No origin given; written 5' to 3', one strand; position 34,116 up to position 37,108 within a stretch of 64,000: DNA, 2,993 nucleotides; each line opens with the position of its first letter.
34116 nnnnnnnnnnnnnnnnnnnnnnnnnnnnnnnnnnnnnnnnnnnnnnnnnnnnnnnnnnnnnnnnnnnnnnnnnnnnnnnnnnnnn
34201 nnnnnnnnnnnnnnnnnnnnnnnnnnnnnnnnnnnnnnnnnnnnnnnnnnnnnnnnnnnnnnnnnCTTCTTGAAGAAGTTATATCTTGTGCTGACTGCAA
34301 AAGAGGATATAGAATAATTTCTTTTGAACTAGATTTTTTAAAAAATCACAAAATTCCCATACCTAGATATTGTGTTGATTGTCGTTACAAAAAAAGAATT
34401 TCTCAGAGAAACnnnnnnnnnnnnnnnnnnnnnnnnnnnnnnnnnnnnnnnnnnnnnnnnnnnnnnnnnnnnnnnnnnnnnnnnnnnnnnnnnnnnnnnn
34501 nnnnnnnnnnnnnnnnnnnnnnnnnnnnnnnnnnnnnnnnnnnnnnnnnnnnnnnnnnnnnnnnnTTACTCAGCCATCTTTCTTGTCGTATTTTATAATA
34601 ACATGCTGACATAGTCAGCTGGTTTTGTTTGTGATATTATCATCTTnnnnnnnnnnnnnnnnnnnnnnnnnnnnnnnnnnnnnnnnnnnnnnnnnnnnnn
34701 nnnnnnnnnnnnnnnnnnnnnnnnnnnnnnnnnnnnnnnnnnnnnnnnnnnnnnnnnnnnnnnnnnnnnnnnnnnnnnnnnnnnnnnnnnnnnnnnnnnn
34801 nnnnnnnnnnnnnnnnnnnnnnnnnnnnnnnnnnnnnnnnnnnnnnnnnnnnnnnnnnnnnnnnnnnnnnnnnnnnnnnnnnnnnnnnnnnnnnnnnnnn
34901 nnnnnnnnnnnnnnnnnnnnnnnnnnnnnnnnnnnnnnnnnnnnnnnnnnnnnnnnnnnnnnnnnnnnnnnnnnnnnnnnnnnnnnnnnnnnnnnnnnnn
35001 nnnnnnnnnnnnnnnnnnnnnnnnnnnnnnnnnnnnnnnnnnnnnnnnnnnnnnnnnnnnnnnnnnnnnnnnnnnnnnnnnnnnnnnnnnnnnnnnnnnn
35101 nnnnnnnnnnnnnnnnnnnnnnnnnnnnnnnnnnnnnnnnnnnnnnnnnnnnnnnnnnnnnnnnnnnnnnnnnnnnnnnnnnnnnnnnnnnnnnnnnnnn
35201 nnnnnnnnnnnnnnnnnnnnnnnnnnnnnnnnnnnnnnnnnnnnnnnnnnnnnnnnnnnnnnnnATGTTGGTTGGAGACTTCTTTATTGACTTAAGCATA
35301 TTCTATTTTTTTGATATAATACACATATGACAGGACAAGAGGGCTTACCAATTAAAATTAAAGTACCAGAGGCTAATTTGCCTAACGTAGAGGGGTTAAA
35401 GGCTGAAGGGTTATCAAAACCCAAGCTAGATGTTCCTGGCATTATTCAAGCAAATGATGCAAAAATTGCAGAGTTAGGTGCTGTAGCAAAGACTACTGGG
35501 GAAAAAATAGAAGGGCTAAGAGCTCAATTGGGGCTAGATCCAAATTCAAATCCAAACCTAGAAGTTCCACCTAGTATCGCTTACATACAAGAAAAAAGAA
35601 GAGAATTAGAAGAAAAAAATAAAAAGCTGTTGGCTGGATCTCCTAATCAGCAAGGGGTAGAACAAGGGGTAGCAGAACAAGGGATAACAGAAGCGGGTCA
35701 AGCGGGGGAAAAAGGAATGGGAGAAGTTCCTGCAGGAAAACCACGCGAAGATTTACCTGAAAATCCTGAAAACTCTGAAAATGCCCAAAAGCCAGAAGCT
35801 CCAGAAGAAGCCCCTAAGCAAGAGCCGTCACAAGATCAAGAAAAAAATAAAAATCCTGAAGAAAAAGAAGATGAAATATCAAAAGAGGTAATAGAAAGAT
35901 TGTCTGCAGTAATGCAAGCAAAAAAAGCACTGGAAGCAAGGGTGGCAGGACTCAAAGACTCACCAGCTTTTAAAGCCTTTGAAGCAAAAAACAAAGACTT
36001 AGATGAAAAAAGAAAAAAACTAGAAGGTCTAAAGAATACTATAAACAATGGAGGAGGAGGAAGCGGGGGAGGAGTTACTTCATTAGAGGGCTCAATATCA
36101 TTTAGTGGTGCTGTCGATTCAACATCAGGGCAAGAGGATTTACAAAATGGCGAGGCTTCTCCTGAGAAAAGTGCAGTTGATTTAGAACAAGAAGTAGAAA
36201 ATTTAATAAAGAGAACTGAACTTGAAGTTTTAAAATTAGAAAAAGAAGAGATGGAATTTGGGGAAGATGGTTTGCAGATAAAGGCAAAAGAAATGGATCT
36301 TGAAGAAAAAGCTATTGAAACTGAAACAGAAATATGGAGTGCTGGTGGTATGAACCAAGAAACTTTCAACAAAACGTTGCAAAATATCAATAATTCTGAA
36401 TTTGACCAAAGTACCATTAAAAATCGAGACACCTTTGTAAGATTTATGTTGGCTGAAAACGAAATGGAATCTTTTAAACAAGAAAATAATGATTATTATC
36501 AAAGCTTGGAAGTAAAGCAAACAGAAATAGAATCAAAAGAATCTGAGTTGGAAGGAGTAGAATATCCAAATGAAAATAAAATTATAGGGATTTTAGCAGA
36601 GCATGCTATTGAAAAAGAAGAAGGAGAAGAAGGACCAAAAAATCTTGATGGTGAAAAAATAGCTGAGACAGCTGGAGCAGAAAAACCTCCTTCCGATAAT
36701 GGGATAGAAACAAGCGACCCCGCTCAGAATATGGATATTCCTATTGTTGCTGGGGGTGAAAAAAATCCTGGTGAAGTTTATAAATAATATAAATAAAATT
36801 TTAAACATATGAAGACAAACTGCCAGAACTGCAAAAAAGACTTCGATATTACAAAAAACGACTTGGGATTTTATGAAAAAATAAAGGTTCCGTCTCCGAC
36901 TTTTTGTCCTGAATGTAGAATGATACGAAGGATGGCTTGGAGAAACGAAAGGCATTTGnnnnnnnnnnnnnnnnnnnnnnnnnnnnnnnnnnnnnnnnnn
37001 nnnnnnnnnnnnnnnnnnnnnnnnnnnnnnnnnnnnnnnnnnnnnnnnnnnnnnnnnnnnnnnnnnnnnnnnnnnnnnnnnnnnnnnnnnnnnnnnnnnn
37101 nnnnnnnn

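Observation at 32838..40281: Cluster of three large paralogous cysteine-rich proteins (plus a fourth at 17.7 kb) with zinc-ribbon ends and a Cys-repeat core, belonging to no family I can name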

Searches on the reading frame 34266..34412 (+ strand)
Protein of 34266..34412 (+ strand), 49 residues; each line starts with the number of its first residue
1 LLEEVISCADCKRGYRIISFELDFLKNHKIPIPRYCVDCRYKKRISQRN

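Call 106: search_protein_families(library=pfam, proteins=[window:34266-34412:+], max_evalue=10)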
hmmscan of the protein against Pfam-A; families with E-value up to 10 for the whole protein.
seq(49 aa): 1 family
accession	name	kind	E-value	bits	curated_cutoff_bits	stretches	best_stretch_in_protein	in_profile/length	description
PF13451.12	zf_Tbcl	-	0.41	11.1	24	1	5-45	4-45/48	Probable treble clef domain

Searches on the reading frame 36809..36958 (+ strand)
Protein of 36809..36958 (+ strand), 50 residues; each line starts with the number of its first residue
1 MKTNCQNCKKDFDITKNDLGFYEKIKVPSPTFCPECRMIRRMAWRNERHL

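Call 91: search_solved_structures(query=A3, max_evalue=10, show_alignments=2)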
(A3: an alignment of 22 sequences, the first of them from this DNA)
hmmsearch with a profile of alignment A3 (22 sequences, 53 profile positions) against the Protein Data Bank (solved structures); distinct sequences matched with E-value up to 10: 6.
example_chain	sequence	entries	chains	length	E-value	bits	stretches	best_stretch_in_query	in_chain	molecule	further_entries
28jw_9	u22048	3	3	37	0.051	16.6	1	28-44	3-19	Large ribosomal subunit protein bL36c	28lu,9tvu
9tz5_3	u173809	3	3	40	0.66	13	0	28-44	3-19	Large ribosomal subunit protein bL36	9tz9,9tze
9ebb_4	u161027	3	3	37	2.2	11.3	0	32-45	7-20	50S ribosomal protein L36 | Large ribosomal subunit protein bL36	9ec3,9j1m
5v7q_4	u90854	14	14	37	2.6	11.1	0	34-45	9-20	50S ribosomal protein L36 | 50S ribosomal protein bL36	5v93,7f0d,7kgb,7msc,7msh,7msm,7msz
28nt_4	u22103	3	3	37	2.9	11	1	28-45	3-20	Large ribosomal subunit protein bL36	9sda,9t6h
5o60_f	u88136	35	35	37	3.5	10.7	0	32-45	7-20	50S ribosomal protein L36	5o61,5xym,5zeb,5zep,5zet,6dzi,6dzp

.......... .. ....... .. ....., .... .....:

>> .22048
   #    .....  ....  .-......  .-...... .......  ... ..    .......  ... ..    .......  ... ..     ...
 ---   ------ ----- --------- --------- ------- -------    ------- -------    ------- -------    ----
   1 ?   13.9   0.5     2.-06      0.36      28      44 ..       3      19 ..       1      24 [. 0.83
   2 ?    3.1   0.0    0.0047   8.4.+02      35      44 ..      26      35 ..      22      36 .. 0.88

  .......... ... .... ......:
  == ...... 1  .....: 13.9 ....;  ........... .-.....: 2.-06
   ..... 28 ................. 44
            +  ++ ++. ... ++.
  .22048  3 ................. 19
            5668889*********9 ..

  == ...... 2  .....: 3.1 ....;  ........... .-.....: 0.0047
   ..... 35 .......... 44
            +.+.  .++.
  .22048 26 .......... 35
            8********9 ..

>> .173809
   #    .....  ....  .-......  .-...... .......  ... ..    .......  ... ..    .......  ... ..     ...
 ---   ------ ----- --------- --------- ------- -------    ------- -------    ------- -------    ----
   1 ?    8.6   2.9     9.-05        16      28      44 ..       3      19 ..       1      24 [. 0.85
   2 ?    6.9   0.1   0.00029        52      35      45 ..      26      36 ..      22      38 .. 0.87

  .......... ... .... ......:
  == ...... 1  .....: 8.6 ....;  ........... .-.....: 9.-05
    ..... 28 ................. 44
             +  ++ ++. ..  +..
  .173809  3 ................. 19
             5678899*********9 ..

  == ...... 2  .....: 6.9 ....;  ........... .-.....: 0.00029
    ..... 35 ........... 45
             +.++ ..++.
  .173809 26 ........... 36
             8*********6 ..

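Call 106: search_protein_families(library=pfam, proteins=[window:36809-36958:+], max_evalue=10)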
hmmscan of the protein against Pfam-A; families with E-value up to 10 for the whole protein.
seq(50 aa): 11 families
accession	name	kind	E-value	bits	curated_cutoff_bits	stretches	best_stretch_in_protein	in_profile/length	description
PF13451.12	zf_Tbcl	-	0.0002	21.7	24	1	3-41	5-44/48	Probable treble clef domain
PF13717.11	Zn_ribbon_4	-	0.002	18.5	30.3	1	1-16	1-16/36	zinc-ribbon domain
PF23550.1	zf_Tbcl_Rhp7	-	0.017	15.1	27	1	3-16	5-18/39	DNA repair protein rhp7 treble clef domain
PF25206.1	DUF7836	-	0.022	15.1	26.7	1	4-43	9-43/59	Domain of unknown function (DUF7836)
PF09723.15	Zn_ribbon_8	-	0.031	14.7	34.4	1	5-37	8-33/41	Zinc ribbon domain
PF01155.25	HypA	-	0.058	13.9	28.9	1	2-38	70-94/112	Hydrogenase/urease nickel incorporation, metallochaperone, hypA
PF13192.12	Thioredoxin_3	-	0.15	12.6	24.8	1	24-41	2-18/76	Thioredoxin domain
PF09706.15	Cas_CXXC_CXXC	-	0.2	12.2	21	1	2-28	5-32/69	CRISPR-associated protein (Cas_CXXC_CXXC)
PF06906.16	DUF1272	-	0.2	12.2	25.3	1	1-37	4-36/57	Protein of unknown function (DUF1272)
PF24485.1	zf-C2H2_DHX34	-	0.2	12.1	27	1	5-16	4-15/25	DHX34-like, C2H2-type zinc finger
PF18892.5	DUF5651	-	0.95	9.8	27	1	1-13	14-26/53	Family of unknown function (DUF5651)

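Call 107: search_protein_families(library=ncbifam, proteins=[window:36809-36958:+], max_evalue=10)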
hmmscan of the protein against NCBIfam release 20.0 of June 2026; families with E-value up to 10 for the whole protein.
seq(50 aa): 4 families
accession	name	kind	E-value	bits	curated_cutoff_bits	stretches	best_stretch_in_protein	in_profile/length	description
TIGR02098.1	MJ0042_CXXC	domain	0.0019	17.9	20.9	1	1-22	1-22/38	MJ0042-type zinc finger domain-containing protein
NF052237.1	biotin_BsaP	equivalog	0.022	14.7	39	1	5-43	2-37/53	biotin synthase auxiliary protein BsaP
NF001753.0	PRK00481.1-3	subfamily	0.058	12.3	243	1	2-39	122-158/252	NAD-dependent protein deacylase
TIGR01022.1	rpmJ_bact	equivalog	3.4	7.8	22.7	1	31-42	9-20/37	50S ribosomal protein L36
